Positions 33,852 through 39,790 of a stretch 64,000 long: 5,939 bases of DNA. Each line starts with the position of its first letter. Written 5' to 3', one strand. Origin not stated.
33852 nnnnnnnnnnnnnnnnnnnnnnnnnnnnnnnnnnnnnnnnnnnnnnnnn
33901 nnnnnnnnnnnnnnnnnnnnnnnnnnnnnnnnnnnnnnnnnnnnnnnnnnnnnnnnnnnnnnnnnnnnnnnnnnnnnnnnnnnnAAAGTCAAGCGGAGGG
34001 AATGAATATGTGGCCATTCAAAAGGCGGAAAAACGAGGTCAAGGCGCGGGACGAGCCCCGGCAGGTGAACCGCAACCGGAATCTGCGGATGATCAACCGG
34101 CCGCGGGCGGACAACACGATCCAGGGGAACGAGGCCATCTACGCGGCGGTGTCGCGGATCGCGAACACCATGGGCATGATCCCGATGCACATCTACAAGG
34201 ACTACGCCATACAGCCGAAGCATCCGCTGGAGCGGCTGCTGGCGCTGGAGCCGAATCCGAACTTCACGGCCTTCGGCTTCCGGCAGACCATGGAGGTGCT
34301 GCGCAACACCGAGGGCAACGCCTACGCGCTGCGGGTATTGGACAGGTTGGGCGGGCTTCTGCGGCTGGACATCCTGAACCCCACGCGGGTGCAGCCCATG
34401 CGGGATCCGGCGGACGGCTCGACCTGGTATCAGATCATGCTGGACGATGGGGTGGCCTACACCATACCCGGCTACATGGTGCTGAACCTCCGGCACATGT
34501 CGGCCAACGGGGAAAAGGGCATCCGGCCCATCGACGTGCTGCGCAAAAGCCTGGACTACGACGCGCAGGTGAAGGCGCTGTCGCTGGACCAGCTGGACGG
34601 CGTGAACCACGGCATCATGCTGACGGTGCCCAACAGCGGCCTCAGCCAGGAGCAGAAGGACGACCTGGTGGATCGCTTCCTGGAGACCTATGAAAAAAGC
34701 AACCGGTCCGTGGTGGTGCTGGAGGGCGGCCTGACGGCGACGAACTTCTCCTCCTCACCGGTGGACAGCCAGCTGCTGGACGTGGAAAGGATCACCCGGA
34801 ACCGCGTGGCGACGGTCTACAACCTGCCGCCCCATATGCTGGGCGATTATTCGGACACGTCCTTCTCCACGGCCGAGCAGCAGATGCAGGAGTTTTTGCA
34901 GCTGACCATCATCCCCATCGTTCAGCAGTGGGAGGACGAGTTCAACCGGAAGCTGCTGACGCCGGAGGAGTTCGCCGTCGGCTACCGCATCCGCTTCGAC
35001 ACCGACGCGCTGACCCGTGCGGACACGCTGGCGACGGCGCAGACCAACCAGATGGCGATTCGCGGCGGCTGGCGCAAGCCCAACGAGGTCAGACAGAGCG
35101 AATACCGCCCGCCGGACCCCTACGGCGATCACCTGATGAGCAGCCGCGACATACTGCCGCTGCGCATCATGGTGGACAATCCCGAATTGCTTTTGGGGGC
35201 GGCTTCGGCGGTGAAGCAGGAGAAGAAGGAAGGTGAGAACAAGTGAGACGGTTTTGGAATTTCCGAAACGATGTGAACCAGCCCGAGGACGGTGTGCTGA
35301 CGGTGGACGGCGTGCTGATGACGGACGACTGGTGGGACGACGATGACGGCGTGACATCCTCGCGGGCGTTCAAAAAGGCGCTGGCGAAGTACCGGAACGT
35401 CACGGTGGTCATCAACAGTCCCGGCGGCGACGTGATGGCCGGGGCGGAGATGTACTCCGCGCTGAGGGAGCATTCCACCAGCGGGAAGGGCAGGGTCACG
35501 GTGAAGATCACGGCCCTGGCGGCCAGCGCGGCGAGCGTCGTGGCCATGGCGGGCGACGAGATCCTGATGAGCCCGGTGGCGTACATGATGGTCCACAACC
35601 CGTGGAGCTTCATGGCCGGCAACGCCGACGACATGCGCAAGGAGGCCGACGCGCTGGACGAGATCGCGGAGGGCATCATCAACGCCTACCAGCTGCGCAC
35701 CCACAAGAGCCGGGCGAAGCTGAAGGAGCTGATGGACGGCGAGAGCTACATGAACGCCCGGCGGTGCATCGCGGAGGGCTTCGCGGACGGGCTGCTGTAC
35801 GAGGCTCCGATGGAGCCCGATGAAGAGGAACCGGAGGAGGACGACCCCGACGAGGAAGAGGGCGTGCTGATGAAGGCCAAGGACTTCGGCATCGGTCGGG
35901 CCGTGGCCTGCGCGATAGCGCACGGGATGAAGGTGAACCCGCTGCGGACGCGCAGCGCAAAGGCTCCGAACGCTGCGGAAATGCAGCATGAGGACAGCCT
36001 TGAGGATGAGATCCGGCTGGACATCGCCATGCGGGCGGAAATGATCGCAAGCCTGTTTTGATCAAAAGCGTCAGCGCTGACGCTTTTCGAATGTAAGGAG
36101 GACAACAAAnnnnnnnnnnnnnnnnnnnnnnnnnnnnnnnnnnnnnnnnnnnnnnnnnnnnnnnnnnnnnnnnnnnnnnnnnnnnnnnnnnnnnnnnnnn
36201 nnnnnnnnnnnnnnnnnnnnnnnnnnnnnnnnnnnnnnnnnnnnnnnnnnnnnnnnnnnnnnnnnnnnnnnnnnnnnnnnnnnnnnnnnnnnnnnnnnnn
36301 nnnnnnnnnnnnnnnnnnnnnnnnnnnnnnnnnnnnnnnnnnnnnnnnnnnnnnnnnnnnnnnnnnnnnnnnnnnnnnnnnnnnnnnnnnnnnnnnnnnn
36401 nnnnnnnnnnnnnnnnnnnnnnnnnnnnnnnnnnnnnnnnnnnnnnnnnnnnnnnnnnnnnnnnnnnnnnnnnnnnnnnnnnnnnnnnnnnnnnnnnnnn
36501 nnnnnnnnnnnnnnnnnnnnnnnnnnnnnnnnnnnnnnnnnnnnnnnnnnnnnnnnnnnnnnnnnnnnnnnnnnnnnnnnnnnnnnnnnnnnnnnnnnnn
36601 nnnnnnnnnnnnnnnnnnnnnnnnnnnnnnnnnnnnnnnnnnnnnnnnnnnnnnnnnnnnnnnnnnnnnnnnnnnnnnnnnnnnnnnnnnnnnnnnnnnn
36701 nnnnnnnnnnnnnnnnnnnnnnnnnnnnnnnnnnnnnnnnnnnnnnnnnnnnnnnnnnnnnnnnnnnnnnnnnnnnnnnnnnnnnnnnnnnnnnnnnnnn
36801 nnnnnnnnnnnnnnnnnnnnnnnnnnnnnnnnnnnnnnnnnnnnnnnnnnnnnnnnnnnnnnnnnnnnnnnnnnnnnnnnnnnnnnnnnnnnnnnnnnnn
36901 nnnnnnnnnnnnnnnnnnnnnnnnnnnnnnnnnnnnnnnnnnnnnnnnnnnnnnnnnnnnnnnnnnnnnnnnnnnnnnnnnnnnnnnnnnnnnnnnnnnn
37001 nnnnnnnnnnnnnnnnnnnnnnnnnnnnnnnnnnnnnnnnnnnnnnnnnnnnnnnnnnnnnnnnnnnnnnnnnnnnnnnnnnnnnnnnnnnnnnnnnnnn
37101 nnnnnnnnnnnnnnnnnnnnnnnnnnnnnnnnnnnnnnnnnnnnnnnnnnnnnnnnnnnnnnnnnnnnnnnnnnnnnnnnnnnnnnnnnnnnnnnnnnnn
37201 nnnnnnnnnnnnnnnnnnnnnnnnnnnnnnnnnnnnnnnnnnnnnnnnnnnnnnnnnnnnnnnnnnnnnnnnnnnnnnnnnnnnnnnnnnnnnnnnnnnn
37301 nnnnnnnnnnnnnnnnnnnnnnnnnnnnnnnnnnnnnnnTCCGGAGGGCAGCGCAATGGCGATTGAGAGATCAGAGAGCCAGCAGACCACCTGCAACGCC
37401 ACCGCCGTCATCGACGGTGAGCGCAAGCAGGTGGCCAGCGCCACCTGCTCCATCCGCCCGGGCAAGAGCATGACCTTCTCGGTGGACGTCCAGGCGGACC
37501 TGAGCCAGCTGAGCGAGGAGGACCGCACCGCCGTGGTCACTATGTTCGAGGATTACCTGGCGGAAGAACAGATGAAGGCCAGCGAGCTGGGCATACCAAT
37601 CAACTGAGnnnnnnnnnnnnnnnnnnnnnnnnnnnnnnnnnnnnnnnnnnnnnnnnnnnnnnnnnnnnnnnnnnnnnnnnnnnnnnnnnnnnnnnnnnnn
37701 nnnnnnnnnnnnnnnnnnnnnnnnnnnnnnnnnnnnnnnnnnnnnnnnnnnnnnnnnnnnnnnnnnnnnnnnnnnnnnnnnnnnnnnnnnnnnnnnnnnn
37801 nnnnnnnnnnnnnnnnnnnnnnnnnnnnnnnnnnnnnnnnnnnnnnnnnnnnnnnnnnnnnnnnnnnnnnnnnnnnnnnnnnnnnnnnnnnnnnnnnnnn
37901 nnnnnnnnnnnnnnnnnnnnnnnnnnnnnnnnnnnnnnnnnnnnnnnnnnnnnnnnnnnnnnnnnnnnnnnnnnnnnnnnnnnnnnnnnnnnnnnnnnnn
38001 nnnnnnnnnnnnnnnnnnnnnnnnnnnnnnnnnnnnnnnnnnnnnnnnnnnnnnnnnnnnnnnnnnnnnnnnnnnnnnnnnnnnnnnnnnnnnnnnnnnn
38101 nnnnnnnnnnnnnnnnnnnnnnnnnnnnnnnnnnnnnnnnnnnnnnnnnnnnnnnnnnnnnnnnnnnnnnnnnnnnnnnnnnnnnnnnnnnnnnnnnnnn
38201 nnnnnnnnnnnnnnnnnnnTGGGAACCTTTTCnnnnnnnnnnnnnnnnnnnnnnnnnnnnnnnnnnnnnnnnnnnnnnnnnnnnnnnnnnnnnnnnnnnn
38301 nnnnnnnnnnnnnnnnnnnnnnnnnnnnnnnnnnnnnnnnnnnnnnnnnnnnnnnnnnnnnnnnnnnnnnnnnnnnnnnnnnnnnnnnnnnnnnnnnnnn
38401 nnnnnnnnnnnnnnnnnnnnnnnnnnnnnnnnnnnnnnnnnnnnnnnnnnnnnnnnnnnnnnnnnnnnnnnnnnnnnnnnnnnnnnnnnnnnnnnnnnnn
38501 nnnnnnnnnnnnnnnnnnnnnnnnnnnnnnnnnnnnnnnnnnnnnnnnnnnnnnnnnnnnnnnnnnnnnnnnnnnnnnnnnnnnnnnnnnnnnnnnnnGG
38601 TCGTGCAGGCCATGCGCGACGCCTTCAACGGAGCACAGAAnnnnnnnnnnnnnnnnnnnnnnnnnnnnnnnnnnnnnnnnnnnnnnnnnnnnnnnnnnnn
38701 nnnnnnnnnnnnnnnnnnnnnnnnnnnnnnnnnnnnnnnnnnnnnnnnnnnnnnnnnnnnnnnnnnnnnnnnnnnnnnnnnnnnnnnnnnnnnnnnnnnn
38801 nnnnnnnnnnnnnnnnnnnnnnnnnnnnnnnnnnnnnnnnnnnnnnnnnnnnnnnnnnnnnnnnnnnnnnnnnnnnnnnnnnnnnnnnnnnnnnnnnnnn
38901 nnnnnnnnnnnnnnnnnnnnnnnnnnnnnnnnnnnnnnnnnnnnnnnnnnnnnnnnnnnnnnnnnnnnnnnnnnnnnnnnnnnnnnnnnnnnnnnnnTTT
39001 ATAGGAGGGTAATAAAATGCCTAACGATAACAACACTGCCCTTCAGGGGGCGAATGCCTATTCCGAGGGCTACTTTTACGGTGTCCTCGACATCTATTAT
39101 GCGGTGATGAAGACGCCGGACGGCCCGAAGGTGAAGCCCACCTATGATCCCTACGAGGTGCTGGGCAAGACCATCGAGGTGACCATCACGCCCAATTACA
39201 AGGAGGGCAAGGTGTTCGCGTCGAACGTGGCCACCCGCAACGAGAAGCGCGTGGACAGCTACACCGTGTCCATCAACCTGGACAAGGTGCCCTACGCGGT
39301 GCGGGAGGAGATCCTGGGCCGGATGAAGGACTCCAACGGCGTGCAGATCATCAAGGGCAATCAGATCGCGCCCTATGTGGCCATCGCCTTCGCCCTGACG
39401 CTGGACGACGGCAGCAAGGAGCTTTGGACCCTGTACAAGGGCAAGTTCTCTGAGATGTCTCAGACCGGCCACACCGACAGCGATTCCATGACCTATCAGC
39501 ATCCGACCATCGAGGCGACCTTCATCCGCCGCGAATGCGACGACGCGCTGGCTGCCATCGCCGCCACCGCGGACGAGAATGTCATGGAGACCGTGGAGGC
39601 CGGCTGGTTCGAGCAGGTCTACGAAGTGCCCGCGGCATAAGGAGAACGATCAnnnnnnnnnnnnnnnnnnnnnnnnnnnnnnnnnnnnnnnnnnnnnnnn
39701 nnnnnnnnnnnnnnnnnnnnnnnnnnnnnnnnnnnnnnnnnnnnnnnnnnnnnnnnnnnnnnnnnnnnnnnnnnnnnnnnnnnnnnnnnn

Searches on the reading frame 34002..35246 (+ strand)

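Call 19: search_protein_families(library=phrogs, proteins=[window:34002-35246:+], max_evalue=0.001)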
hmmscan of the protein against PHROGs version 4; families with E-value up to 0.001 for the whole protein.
window:34002-35246:+ (414 aa): 6 families
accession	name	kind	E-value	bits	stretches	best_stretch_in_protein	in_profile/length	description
phrog_12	-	head and packaging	1.5e-87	296.1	1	1-398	48-436/646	portal protein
phrog_2662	-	head and packaging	1.6e-50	173.4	1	18-379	31-415/717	portal protein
phrog_5929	-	head and packaging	7.9e-43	147.4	1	199-389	14-204/228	portal protein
phrog_11323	-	unknown function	7.3e-16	59.5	1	284-379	6-101/130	-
phrog_2271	-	head and packaging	7.7e-07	28.2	1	101-379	114-393/859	portal protein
phrog_21454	-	unknown function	1.7e-05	25.2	1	229-378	23-169/320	-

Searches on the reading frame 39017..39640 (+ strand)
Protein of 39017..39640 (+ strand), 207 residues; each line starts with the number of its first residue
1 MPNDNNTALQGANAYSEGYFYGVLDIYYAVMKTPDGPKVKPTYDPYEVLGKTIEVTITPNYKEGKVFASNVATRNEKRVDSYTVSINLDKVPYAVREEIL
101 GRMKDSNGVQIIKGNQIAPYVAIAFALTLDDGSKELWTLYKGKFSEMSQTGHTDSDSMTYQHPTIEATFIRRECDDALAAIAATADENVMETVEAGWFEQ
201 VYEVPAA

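Call 19: search_protein_families(library=phrogs, proteins=[window:39017-39640:+], max_evalue=0.001)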
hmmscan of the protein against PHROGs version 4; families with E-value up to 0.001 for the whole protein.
window:39017-39640:+ (207 aa): 2 families
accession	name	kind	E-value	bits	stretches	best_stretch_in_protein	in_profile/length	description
phrog_88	-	tail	4.2e-40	139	1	16-205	20-208/291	major tail protein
phrog_11502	-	tail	1.5e-07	32.1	1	19-169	13-164/213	tail protein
